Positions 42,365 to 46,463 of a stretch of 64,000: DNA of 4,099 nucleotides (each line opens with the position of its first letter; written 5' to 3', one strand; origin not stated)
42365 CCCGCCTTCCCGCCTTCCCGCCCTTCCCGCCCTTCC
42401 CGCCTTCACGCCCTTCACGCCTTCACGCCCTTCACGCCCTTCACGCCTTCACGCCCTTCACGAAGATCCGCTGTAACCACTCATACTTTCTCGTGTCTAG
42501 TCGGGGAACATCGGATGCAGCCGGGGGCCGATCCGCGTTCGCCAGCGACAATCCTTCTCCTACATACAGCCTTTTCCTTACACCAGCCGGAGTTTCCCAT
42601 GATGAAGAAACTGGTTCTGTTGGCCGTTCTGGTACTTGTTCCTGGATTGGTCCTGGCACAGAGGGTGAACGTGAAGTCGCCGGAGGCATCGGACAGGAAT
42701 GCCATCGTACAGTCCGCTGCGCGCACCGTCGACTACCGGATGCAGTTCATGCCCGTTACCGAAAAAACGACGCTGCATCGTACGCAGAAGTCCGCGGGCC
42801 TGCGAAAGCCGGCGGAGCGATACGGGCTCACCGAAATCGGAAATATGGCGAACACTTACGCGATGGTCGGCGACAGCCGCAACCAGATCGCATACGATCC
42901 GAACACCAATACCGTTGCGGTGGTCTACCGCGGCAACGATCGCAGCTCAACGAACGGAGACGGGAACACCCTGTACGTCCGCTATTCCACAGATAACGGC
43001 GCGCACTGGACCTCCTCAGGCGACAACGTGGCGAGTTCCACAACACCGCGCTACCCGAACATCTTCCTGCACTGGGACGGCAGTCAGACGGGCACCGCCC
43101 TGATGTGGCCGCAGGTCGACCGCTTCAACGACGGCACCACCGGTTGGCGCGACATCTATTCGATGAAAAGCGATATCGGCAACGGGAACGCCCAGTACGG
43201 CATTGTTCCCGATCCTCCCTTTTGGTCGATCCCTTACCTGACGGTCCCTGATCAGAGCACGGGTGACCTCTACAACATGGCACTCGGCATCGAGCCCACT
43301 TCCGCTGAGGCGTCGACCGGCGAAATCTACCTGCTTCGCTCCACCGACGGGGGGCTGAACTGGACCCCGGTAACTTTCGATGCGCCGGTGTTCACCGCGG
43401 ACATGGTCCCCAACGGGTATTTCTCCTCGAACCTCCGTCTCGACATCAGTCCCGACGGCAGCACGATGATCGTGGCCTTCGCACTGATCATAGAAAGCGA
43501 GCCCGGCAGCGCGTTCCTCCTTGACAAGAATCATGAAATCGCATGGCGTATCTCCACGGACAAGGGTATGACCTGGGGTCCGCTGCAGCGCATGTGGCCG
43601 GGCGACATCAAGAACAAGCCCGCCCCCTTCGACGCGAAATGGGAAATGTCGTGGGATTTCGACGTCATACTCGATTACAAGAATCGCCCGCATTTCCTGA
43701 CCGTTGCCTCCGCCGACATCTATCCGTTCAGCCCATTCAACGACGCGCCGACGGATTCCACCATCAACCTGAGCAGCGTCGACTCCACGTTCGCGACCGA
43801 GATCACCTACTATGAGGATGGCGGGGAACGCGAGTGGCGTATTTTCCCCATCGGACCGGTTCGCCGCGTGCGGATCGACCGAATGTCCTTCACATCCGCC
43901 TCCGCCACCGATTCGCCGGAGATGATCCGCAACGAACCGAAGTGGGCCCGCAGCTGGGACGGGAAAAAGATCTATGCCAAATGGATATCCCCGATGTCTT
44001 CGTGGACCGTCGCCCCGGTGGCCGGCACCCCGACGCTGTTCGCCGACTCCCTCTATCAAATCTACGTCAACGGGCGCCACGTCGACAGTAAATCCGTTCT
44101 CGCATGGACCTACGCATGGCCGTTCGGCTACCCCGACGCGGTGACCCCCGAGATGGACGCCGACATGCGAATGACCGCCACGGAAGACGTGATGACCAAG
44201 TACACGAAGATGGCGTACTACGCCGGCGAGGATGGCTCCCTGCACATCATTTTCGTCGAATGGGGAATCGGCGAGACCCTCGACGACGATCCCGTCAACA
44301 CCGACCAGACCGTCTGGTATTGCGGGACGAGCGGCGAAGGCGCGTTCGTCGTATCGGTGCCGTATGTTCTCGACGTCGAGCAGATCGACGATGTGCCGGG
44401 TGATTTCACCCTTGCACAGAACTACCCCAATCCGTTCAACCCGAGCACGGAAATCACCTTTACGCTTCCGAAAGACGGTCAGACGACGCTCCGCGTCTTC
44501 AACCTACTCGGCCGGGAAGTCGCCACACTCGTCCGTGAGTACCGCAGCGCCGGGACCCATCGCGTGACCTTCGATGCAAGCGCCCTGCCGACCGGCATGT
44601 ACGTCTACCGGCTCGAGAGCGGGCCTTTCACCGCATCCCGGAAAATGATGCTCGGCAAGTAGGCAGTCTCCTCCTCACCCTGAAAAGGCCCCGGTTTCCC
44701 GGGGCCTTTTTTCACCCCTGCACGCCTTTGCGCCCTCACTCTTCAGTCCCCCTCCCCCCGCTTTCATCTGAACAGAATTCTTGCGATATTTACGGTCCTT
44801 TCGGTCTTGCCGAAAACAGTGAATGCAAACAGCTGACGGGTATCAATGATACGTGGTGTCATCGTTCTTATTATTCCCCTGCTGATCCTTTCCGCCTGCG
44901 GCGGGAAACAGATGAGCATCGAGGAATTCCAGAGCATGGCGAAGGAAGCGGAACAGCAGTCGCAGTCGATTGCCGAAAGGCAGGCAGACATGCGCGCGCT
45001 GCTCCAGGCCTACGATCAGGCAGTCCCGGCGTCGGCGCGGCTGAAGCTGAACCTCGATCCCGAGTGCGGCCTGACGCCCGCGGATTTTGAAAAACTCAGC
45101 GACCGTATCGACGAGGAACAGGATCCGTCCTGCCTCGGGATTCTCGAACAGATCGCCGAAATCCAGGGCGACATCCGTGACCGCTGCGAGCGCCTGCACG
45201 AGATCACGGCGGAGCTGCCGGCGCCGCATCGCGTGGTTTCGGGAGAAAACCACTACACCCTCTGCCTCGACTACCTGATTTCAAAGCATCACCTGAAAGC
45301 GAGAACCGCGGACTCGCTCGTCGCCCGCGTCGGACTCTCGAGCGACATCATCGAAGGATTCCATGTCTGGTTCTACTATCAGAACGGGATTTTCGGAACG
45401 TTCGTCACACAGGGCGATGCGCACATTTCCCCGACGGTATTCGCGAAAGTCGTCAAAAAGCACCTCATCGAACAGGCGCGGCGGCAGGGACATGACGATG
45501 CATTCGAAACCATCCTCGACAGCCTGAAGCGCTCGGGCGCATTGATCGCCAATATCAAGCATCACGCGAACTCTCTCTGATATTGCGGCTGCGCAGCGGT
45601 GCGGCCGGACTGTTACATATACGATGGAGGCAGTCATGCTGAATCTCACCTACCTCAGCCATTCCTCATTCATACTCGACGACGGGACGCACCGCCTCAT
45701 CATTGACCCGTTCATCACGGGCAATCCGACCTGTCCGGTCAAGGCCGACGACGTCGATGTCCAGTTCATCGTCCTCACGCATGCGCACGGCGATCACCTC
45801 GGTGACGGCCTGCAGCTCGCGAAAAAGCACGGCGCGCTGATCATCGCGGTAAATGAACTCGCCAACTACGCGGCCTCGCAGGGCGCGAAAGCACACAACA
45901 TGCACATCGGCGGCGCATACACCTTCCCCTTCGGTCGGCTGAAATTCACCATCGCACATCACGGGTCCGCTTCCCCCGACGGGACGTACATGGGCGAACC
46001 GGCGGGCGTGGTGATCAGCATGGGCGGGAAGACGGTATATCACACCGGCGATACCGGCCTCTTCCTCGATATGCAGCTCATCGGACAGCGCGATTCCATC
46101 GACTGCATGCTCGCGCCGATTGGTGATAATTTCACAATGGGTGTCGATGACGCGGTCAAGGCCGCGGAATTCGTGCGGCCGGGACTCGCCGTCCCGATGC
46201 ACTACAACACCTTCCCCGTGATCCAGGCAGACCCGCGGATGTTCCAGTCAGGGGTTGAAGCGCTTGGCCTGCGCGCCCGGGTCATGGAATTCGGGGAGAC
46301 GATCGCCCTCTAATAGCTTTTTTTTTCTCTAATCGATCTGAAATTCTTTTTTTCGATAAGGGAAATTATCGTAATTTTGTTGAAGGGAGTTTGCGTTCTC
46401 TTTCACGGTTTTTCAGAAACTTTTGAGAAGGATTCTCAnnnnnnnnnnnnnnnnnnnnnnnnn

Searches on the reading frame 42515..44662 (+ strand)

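Call 43: search_protein_families(library=pfam, proteins=[window:42515-44662:+], max_evalue=0.0001)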
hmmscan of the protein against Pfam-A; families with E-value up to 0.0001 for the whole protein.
window:42515-44662:+ (715 aa): 4 families
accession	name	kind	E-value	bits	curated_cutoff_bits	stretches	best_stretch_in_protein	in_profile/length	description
PF18962.6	Por_Secre_tail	-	8.4e-09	36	27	1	637-711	2-73/75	Secretion system C-terminal sorting domain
PF21471.3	Reelin_subrepeat-B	-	4.6e-08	33.3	27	0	144-211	51-119/127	Reelin subrepeat B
PF02012.26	BNR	-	2.3e-05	24.1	27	0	275-284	2-11/12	BNR/Asp-box repeat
PF24316.1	Tli3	-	9.6e-05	23.2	27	0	123-168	53-98/129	T6SS Tli3 immunity protein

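Call 67: search_protein_families(library=ncbifam, proteins=[window:42515-44662:+], max_evalue=10)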
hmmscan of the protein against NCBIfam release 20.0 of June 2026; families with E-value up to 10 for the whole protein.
window:42515-44662:+ (715 aa): 5 families
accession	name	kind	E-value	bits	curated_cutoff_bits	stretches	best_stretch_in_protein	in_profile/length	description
TIGR04183.1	Por_Secre_tail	domain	1.9e-10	40.6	23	1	637-712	2-70/72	T9SS type A sorting domain-containing protein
NF038113.1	T9SSA_dep_M36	equivalog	6.3e-08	31.2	885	1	633-713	792-868/869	T9SS-dependent M36 family metallopeptidase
NF047818.1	LIC11996_lipo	equivalog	7.5e-06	25.3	350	1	263-356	334-418/422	LIC11996 family lipoprotein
NF052323.1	T9SSA_dep_M6i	equivalog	4.5e-05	21.6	600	1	635-701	959-1025/1043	T9SS-dependent M6-like inactivated metalloprotease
NF033707.1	T9SS_sortase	equivalog_domain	0.00019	19.2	420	1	634-701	999-1076/1095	type IX secretion system sortase PorU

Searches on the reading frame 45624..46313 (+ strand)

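Call 43: search_protein_families(library=pfam, proteins=[window:45624-46313:+], max_evalue=0.0001)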
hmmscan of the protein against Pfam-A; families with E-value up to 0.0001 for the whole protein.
window:45624-46313:+ (229 aa): 3 families
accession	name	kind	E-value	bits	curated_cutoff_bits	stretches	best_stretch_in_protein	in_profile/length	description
PF12706.13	Lactamase_B_2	-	3.8e-26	92.4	27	1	23-194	1-200/200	Beta-lactamase superfamily domain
PF13483.12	Lactamase_B_3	-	3.6e-21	76.3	24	1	8-193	2-160/160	Beta-lactamase superfamily domain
PF00753.33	Lactamase_B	-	2.3e-14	54.2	22.7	1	11-150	4-156/196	Metallo-beta-lactamase superfamily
